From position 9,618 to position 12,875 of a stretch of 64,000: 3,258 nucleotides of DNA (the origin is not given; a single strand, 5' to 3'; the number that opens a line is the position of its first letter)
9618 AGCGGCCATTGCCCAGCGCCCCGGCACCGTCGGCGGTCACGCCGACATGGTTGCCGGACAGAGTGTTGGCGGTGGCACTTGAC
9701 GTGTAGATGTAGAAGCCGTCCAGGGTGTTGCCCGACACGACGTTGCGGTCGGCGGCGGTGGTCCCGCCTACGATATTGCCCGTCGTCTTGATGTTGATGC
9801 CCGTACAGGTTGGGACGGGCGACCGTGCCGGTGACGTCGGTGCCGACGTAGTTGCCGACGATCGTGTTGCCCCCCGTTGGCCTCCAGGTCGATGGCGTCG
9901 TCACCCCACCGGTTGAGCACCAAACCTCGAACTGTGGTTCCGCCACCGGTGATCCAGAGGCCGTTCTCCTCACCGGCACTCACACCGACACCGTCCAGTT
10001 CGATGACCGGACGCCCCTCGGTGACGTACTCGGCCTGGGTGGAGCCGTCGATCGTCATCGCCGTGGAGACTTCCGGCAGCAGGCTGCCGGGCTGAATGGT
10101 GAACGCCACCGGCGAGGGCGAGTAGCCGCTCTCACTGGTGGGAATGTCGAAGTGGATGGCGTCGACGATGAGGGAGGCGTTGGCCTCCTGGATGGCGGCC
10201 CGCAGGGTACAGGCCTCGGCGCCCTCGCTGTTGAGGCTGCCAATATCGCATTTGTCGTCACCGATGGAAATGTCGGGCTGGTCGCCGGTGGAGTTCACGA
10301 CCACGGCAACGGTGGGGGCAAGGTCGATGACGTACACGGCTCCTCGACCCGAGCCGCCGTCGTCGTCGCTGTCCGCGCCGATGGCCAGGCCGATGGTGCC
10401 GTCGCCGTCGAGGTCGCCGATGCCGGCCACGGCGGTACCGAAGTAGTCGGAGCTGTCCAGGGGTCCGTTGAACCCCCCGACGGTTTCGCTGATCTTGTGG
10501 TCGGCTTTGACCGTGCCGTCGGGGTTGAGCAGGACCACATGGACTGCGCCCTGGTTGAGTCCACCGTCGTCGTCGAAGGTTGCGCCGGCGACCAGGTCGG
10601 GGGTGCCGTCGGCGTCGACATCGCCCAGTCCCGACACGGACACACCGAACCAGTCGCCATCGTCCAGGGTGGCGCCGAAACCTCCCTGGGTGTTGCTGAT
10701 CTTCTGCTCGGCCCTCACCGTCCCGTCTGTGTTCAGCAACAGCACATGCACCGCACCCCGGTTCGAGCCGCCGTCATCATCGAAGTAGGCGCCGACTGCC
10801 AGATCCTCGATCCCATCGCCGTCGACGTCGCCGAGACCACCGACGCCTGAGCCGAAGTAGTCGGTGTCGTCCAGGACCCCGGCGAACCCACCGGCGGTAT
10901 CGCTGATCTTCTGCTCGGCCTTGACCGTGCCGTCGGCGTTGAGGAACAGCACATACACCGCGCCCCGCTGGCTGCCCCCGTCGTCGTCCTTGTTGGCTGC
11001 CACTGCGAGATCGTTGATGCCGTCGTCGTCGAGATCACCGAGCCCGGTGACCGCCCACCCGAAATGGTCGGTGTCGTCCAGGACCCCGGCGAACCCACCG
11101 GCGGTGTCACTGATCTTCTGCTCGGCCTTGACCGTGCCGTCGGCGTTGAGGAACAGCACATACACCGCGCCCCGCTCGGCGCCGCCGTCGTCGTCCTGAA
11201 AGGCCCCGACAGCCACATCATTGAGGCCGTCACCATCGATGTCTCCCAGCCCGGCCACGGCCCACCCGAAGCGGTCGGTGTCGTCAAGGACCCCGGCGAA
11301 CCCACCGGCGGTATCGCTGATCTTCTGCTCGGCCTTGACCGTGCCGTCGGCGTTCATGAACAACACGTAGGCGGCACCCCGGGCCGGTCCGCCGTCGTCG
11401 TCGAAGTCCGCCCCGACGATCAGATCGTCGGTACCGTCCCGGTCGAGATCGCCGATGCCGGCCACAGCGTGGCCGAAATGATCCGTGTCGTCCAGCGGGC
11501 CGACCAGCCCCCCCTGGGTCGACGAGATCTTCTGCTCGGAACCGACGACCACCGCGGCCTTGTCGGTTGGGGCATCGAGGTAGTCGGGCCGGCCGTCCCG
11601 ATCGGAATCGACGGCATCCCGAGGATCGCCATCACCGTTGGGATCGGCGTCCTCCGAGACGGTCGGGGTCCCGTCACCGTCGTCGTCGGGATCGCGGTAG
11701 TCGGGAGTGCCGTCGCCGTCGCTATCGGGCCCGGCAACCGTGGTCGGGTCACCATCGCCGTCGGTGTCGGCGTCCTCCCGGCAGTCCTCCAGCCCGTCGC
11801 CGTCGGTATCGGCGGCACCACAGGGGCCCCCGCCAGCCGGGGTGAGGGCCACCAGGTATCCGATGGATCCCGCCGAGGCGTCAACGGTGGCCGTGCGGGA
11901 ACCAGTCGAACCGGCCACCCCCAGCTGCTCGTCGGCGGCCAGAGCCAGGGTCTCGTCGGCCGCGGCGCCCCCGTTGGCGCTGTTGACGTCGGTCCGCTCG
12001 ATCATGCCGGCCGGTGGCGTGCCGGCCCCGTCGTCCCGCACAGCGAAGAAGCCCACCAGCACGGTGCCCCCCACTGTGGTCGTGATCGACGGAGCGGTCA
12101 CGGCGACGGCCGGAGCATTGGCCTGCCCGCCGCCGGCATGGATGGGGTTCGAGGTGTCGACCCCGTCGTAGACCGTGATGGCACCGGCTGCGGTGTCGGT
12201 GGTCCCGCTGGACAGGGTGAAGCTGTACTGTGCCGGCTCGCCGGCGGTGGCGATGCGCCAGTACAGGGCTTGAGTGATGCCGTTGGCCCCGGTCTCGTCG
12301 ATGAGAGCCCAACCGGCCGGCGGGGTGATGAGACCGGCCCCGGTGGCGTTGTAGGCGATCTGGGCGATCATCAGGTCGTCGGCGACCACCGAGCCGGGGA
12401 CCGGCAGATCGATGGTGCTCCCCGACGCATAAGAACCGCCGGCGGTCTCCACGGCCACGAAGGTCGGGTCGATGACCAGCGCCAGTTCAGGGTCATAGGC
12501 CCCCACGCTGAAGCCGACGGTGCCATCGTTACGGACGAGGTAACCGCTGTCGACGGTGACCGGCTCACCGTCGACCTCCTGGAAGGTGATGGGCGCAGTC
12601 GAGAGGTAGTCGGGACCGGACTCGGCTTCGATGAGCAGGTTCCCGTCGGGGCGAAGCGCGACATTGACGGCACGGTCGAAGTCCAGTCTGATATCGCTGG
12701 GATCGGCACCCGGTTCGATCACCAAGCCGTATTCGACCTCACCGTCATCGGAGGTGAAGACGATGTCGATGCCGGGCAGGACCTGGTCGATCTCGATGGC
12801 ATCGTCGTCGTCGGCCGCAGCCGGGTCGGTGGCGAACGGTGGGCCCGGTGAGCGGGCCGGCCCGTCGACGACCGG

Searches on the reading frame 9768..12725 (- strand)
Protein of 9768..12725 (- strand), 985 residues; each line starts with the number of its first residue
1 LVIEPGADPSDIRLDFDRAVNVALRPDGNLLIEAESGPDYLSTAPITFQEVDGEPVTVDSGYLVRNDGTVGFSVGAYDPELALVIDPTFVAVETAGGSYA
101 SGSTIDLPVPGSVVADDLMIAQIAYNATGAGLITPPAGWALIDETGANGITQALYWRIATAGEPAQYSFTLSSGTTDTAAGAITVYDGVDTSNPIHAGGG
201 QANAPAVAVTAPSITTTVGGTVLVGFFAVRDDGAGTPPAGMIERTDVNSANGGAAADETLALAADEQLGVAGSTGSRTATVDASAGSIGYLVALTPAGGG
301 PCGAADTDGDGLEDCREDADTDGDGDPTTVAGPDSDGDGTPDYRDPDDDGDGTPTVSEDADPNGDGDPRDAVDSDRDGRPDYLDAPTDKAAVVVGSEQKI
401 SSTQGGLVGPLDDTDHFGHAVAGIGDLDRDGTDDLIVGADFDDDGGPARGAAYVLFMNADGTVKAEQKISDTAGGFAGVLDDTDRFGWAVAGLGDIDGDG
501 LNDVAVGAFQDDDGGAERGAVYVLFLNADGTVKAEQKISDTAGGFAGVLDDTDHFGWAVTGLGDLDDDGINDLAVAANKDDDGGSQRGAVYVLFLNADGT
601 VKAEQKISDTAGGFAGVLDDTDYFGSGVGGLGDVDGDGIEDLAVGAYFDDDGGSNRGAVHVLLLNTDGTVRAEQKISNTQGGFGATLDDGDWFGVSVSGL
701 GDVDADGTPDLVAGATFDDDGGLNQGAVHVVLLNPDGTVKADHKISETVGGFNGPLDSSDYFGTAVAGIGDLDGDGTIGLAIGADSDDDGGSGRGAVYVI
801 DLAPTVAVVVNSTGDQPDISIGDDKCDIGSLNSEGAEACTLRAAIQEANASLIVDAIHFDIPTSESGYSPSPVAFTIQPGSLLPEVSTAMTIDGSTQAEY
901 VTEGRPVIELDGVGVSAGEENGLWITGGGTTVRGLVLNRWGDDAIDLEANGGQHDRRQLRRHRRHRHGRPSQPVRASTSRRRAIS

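Call 13: search_protein_families(library=pfam, proteins=[window:9768-12725:-], max_evalue=5)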
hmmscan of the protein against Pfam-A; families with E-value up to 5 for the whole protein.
window:9768-12725:- (985 aa): 8 families
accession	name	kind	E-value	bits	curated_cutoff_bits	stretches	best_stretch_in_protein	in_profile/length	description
PF14312.12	FG-GAP_2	-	7.3e-22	77.7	23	6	482-523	14-48/49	FG-GAP repeat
PF25778.1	DUF7948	-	6.9e-19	69.2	27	1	2-88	130-214/214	Domain of unknown function (DUF7948)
PF01839.29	FG-GAP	-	1.9e-16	60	22.1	6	486-524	1-37/37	FG-GAP repeat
PF13517.12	FG-GAP_3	-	3.5e-07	31.2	26.9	5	633-712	1-60/61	FG-GAP-like repeat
PF22650.2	At5g48480-like_C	-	0.38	11.6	27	0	460-487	19-44/50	Glyoxalase At5g48480-like C-terminal domain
PF03259.23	Robl_LC7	-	1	9.6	23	0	655-679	12-36/91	Roadblock/LC7 domain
PF21955.1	CarG-like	-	1.2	9.7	28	0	633-669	9-45/144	Carbapenem resistance protein CarG-like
PF03494.18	Beta-APP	-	1.7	9.1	25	0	647-660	16-29/39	Beta-amyloid peptide (beta-APP)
